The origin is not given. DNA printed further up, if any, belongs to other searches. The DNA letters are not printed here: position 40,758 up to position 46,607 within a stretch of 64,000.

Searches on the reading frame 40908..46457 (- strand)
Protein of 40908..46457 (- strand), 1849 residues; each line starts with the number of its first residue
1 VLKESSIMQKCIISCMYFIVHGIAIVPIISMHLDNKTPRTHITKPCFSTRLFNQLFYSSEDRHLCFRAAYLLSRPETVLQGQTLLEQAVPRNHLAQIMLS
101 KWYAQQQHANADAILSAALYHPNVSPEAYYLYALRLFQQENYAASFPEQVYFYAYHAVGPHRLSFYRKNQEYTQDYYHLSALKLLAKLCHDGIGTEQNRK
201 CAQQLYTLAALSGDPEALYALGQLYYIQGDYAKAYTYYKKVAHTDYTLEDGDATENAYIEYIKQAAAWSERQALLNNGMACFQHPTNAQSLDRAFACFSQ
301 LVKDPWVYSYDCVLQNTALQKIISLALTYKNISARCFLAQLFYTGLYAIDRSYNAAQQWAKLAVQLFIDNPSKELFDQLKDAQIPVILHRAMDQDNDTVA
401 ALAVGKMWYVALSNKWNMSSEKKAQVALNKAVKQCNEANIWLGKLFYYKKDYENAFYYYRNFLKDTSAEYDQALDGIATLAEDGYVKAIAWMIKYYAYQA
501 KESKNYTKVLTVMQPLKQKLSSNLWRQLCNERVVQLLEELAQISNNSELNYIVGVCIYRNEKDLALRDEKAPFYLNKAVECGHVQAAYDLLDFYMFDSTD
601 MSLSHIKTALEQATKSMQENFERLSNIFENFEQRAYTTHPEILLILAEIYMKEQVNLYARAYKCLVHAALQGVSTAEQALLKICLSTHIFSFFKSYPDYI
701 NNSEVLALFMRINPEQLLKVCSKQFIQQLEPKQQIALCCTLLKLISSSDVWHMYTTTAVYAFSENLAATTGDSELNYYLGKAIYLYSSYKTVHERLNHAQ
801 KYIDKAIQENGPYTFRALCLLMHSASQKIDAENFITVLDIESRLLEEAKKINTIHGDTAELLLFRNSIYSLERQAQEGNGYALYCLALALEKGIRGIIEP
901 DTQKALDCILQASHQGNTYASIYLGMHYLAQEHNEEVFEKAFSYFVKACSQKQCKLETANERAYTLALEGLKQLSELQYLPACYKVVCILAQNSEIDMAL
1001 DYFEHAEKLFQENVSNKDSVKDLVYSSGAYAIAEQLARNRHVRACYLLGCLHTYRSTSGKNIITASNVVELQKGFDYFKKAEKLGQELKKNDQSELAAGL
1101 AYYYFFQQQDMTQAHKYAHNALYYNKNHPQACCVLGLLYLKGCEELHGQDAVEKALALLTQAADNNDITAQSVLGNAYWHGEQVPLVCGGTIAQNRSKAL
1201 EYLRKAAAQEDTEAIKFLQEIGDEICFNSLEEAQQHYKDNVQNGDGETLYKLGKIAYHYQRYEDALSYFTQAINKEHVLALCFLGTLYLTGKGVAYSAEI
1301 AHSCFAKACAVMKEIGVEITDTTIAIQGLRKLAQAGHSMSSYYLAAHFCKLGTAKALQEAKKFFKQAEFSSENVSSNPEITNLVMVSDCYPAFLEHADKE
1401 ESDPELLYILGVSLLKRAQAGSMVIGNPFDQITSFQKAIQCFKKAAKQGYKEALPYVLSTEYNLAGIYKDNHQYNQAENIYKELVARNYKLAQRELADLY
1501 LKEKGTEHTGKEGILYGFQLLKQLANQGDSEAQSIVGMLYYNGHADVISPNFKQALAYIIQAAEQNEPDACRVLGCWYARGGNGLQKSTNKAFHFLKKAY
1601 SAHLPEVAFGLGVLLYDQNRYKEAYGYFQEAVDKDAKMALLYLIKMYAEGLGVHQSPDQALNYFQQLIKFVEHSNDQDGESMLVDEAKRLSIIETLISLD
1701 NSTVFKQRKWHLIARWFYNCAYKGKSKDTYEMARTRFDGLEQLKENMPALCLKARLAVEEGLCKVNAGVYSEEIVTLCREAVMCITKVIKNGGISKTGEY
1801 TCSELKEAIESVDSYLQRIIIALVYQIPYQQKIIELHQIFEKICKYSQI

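Call 12: search_protein_families(library=pfam, proteins=[window:40908-46457:-], max_evalue=0.001)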
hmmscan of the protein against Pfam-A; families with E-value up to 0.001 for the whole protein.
window:40908-46457:- (1849 aa): 7 families
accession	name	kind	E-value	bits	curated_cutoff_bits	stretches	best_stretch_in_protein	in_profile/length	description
PF08238.18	Sel1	-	3.9e-25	87.8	30.7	0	1530-1566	1-35/36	Sel1 repeat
PF07719.23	TPR_2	-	2.6e-08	33.8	27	1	215-241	1-27/34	Tetratricopeptide repeat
PF23310.1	TPR_27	-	4.7e-07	29.9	27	0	1231-1294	13-77/110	Plant tetratrico peptide repeats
PF13432.12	TPR_16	-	2.5e-06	28.3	32.7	0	1601-1637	25-63/65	Tetratricopeptide repeat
PF13424.12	TPR_12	-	3.7e-06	27.5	30.1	0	1435-1486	19-73/77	Tetratricopeptide repeat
PF00515.34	TPR_1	-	3.3e-05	23.9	27.8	1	215-241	1-27/34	Tetratricopeptide repeat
PF13176.12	TPR_7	-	0.00054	20.3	27.9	0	217-250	1-34/36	Tetratricopeptide repeat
